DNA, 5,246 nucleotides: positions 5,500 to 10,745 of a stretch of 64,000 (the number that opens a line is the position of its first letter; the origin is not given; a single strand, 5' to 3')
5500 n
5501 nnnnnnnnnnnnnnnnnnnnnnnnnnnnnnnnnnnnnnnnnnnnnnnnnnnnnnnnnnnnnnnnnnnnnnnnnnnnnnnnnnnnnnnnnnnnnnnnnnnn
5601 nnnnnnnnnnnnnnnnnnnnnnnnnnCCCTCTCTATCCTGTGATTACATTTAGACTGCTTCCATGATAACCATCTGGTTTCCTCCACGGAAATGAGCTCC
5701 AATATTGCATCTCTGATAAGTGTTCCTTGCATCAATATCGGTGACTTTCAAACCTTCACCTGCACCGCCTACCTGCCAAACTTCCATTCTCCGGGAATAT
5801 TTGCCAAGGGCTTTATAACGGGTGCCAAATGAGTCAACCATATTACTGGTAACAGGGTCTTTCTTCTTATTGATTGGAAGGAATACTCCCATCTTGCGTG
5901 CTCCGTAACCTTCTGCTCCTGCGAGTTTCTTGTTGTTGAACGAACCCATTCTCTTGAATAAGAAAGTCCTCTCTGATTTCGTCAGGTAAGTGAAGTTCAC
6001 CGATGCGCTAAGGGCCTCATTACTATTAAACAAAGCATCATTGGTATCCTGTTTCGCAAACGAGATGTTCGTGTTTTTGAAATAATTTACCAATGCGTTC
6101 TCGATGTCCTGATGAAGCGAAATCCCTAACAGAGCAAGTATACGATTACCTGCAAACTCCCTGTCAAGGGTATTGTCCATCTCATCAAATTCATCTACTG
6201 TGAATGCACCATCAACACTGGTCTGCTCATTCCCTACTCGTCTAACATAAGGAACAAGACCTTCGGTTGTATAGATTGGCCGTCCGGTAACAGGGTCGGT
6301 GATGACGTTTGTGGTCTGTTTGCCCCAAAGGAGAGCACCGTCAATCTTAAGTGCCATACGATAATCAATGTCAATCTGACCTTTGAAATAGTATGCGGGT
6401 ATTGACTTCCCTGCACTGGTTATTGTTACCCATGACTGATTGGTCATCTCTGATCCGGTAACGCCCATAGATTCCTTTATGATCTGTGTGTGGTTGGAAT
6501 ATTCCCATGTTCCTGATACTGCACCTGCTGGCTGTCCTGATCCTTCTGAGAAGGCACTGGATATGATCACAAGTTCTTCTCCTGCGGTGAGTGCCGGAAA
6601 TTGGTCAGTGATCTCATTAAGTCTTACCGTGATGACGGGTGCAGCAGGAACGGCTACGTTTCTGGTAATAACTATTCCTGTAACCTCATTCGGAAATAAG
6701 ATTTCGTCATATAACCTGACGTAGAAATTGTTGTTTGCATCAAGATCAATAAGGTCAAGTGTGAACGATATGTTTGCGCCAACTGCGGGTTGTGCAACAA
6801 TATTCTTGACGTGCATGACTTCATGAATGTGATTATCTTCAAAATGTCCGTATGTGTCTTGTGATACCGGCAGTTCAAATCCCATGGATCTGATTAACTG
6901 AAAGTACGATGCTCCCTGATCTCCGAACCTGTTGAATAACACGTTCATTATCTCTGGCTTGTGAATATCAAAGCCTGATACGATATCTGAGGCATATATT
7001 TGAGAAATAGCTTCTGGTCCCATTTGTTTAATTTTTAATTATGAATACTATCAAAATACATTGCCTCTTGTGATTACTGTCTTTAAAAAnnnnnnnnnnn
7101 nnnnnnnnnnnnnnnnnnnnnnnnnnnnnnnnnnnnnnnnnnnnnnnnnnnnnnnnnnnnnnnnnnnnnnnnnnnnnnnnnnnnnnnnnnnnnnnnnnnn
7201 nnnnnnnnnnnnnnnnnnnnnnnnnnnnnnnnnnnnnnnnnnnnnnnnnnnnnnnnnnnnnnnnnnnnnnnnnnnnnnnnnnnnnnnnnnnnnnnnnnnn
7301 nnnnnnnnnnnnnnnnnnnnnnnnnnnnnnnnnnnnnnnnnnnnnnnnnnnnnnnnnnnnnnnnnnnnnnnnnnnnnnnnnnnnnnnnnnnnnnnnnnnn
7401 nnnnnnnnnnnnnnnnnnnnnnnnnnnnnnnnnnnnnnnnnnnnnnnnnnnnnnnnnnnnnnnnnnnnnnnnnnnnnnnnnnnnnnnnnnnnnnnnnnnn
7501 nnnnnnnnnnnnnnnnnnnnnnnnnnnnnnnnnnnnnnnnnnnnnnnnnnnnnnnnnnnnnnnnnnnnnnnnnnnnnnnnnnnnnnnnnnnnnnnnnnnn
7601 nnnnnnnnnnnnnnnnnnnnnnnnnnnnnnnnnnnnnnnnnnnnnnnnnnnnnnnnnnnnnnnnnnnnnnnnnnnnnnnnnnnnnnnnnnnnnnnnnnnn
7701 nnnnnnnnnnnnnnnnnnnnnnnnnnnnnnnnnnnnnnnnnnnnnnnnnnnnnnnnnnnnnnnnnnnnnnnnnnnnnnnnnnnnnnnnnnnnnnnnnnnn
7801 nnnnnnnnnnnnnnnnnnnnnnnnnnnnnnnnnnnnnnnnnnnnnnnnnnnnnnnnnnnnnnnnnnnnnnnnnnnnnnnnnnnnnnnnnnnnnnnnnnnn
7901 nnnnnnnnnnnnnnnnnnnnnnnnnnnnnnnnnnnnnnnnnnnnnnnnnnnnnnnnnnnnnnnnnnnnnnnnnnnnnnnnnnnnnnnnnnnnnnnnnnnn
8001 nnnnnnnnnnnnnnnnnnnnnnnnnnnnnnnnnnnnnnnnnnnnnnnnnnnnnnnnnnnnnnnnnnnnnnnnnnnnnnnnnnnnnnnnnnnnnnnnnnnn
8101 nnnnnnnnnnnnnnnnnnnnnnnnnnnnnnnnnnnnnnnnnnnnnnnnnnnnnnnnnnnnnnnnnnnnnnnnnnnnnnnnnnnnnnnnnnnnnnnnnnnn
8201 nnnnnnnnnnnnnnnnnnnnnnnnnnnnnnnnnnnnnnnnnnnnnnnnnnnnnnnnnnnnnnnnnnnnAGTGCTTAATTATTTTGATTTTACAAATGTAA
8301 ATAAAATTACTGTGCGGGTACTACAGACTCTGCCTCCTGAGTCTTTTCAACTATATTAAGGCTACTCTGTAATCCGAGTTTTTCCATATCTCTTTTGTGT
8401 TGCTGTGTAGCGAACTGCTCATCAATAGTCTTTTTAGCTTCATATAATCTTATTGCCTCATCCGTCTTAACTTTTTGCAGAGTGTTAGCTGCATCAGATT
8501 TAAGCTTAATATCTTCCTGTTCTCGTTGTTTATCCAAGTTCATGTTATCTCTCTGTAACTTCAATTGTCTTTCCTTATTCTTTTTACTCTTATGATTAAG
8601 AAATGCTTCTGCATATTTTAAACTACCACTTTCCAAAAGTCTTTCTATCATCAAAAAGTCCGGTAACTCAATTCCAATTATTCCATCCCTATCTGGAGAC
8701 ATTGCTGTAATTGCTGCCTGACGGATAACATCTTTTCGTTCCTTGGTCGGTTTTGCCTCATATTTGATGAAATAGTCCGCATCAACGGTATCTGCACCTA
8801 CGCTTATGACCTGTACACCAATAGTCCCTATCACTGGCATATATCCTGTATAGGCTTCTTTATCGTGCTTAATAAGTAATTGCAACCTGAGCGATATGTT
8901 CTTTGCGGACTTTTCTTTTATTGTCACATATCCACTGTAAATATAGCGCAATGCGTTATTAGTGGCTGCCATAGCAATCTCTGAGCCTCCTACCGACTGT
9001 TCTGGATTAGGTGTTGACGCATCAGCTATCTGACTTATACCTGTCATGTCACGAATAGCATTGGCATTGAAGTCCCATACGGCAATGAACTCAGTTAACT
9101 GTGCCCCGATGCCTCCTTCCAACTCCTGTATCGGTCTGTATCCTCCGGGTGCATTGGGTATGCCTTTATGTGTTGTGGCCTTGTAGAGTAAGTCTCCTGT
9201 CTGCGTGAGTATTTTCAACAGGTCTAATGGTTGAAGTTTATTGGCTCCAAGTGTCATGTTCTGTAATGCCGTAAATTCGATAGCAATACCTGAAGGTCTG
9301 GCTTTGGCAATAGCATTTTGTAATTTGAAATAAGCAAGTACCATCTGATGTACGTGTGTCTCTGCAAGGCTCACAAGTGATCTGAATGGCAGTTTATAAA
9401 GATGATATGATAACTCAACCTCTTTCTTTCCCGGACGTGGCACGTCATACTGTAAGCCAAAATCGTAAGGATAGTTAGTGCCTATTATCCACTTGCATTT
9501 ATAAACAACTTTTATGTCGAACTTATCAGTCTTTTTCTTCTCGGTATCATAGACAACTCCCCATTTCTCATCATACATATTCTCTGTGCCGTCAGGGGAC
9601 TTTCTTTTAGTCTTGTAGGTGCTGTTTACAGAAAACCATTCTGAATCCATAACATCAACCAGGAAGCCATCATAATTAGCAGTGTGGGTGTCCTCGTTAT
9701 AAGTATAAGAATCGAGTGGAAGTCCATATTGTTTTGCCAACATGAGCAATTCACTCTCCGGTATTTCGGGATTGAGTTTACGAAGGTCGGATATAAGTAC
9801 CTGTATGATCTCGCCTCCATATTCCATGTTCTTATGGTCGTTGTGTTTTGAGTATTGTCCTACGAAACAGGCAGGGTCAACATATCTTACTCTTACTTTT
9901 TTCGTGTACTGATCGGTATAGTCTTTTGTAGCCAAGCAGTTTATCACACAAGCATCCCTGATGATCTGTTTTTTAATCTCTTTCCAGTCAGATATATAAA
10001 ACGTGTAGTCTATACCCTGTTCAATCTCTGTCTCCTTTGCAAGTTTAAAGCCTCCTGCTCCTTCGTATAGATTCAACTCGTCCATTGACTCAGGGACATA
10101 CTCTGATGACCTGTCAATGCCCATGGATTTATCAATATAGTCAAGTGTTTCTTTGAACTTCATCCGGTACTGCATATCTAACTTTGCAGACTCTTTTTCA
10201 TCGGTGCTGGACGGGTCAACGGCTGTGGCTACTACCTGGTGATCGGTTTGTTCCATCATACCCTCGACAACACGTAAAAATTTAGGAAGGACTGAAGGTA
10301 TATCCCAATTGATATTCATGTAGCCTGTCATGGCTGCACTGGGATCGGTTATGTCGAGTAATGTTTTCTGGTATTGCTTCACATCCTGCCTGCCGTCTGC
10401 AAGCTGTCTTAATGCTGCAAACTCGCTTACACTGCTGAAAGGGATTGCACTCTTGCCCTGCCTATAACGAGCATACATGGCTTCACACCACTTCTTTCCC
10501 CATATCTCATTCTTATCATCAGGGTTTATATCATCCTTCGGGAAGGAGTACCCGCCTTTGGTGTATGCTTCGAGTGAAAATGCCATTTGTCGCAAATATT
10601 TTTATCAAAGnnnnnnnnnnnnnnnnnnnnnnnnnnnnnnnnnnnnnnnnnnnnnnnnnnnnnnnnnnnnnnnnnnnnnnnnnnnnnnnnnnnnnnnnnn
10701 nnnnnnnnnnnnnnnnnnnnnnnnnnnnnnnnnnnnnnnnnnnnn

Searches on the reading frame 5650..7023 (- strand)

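Call 9: search_protein_families(library=phrogs, proteins=[window:5650-7023:-], max_evalue=0.00001)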
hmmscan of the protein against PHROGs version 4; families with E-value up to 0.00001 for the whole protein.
window:5650-7023:- (457 aa): 1 family
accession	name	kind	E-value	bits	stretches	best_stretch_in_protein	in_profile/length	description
phrog_13704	-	head and packaging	1.2e-21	77.9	1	19-455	38-446/452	virion structural protein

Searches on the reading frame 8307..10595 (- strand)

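Call 9: search_protein_families(library=phrogs, proteins=[window:8307-10595:-], max_evalue=0.00001)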
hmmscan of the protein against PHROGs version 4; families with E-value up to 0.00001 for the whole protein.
window:8307-10595:- (762 aa): 1 family
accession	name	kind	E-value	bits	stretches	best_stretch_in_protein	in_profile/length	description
phrog_6547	-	head and packaging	3.3e-62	211.7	1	28-757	20-766/827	portal protein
